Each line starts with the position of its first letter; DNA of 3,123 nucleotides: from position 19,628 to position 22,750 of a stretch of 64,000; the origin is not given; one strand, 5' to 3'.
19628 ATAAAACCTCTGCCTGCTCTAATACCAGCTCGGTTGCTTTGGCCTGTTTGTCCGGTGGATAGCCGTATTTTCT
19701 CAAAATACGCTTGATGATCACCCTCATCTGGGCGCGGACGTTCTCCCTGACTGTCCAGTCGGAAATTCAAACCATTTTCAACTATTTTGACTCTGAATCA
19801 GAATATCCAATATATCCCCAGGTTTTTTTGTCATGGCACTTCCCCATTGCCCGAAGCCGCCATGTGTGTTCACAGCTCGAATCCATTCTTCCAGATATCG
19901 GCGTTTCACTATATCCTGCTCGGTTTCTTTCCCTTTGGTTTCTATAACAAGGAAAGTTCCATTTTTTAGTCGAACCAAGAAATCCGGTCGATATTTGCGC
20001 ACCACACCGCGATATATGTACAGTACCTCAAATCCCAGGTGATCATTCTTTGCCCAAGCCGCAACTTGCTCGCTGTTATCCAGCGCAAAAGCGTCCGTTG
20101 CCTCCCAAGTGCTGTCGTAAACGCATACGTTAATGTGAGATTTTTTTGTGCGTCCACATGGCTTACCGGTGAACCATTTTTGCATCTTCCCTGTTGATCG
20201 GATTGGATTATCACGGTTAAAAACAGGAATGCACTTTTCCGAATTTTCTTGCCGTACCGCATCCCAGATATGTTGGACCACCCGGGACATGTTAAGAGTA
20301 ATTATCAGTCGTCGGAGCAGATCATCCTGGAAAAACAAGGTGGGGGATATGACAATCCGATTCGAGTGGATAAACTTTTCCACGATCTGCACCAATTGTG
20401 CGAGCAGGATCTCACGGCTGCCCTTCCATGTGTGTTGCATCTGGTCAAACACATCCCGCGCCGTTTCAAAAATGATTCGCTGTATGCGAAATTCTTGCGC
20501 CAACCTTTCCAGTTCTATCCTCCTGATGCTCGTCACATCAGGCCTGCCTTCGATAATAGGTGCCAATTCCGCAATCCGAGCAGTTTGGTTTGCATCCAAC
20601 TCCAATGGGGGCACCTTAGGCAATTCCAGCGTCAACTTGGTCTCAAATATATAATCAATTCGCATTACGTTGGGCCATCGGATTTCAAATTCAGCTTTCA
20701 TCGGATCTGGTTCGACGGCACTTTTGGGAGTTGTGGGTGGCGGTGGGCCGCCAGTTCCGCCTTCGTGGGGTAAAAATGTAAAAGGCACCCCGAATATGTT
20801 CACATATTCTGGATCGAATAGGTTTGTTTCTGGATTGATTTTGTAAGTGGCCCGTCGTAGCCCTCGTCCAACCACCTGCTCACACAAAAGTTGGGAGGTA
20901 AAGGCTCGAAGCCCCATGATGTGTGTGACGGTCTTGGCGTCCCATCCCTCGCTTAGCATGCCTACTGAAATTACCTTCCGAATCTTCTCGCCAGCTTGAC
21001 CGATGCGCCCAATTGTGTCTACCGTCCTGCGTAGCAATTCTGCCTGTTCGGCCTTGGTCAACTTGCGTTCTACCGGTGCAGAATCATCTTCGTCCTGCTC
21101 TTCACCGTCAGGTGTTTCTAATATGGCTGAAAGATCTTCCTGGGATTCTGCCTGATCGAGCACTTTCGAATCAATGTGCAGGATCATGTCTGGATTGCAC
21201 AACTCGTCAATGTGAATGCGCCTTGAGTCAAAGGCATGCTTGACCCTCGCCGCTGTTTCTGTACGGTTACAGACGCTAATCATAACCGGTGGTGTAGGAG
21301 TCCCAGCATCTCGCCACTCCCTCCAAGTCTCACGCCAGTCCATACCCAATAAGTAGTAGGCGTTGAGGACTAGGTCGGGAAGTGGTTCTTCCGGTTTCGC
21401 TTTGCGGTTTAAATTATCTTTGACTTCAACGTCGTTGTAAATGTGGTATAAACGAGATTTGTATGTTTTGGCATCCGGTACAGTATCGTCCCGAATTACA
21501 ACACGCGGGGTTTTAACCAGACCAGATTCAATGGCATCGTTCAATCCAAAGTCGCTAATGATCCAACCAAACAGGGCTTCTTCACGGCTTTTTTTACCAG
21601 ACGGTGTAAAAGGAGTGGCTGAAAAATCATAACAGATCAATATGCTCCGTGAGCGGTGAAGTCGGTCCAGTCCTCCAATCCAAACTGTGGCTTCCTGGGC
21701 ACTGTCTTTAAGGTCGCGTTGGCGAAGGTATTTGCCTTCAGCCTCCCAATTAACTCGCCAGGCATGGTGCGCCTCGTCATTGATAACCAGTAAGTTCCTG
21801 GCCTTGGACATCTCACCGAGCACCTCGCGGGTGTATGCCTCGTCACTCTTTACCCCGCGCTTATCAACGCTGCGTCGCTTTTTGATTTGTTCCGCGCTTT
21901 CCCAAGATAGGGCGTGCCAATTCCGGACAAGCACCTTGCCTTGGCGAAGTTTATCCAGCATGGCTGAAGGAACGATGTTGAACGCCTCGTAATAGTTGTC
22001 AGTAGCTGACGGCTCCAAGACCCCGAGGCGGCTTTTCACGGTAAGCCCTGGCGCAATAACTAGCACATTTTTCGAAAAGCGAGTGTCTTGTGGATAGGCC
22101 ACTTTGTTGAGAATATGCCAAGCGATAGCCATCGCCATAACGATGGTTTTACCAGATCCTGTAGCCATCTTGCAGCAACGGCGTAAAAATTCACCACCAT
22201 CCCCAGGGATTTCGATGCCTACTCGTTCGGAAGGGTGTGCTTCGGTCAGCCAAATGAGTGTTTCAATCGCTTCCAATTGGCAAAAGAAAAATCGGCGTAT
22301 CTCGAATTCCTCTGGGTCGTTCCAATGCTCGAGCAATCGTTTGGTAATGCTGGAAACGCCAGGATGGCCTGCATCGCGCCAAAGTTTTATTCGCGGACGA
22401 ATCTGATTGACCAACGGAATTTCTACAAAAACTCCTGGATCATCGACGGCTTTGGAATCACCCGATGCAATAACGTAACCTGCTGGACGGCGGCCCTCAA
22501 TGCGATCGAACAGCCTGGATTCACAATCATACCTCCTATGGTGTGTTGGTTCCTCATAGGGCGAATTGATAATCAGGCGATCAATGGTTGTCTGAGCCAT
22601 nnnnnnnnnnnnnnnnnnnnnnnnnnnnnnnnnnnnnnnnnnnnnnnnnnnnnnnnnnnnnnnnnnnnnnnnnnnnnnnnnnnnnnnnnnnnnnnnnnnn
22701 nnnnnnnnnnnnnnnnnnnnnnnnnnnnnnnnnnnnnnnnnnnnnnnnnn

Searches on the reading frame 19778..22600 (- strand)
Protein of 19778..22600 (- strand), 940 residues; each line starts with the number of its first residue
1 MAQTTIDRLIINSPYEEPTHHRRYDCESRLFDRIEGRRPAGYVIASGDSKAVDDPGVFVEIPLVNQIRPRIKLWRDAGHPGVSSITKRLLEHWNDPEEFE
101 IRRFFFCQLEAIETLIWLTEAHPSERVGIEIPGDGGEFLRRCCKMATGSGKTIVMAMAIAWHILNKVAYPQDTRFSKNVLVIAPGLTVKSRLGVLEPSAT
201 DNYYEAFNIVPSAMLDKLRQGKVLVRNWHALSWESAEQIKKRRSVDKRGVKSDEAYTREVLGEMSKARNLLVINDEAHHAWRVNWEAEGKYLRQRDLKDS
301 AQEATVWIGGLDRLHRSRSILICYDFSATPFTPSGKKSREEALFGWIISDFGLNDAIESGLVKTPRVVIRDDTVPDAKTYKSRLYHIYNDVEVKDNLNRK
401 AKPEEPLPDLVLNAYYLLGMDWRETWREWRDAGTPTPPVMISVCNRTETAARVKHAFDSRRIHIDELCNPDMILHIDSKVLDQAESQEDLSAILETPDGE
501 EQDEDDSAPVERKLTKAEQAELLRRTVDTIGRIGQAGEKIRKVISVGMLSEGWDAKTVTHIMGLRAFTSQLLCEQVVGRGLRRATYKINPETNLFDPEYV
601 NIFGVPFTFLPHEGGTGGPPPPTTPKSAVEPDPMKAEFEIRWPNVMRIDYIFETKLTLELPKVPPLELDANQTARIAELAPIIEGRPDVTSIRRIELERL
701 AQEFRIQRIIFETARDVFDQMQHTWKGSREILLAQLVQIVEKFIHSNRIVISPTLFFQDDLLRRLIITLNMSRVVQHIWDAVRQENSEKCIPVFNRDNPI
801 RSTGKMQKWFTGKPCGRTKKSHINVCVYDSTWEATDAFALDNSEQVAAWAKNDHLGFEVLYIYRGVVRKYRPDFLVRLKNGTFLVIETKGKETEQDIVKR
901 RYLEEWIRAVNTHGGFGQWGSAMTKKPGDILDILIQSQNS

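Call 8: search_protein_families(library=pfam, proteins=[window:19778-22600:-], max_evalue=0.01)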
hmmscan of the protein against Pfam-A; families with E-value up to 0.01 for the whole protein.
window:19778-22600:- (940 aa): 3 families
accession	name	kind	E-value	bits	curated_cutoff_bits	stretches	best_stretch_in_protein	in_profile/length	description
PF04851.21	ResIII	-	5.3e-09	36.6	22.5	1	108-286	8-144/164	Type III restriction enzyme, res subunit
PF06356.17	DUF1064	-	0.0021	18.9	24.7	1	869-912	63-106/117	Protein of unknown function (DUF1064)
PF19778.5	RE_endonuc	-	0.0034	17.6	23.4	1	821-897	3-79/108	Endonuclease domain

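Call 95: search_protein_families(library=padloc, proteins=[window:19778-22600:-], max_evalue=0.001)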
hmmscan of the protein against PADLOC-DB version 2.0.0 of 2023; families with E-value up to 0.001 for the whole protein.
window:19778-22600:- (940 aa): 2 families
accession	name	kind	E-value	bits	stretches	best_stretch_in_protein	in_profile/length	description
PDLC03648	REase_III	-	3.7e-10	36.6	1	539-584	310-355/871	Type III restriction enzyme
PDLC03647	REase_III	-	4.8e-05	19.7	0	540-585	507-552/989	Type III restriction enzyme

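Call 100: find_homologous_proteins(query=window:19778-22600:-, max_evalue=1e-100)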
Query window:19778-22600:- (940 aa): 7995 proteins with E <= 1e-100 among 8000 candidates; the best 120 are listed.
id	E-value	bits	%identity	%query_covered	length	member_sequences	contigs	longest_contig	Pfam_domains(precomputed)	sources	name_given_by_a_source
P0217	0.0e+0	2186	100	100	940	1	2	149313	PF04851.22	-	-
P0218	0.0e+0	1795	81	100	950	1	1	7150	PF04851.22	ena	-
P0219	0.0e+0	1792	80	100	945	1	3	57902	PF04851.22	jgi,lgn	jgi:type III restriction enzyme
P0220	0.0e+0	1792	80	100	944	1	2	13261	PF04851.22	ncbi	-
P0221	0.0e+0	1792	80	100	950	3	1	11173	PF04851.22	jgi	-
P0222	0.0e+0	1790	80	100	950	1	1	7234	PF04851.22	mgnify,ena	mgnify:FL=1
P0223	0.0e+0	1789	79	100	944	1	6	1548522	PF04851.22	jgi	jgi:type III restriction enzyme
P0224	0.0e+0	1785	80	100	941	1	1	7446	PF04851.22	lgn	-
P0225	0.0e+0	1785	80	100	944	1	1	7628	PF04851.22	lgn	-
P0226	0.0e+0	1783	80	100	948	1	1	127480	PF04851.22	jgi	-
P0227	0.0e+0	1783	80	100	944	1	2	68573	PF04851.22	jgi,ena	-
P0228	0.0e+0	1782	80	100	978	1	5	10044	PF04851.22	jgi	jgi:type III restriction enzyme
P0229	0.0e+0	1782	80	100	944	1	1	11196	PF04851.22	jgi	jgi:type III restriction enzyme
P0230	0.0e+0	1781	80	100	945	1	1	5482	PF04851.22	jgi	-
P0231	0.0e+0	1780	80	100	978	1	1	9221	PF04851.22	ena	-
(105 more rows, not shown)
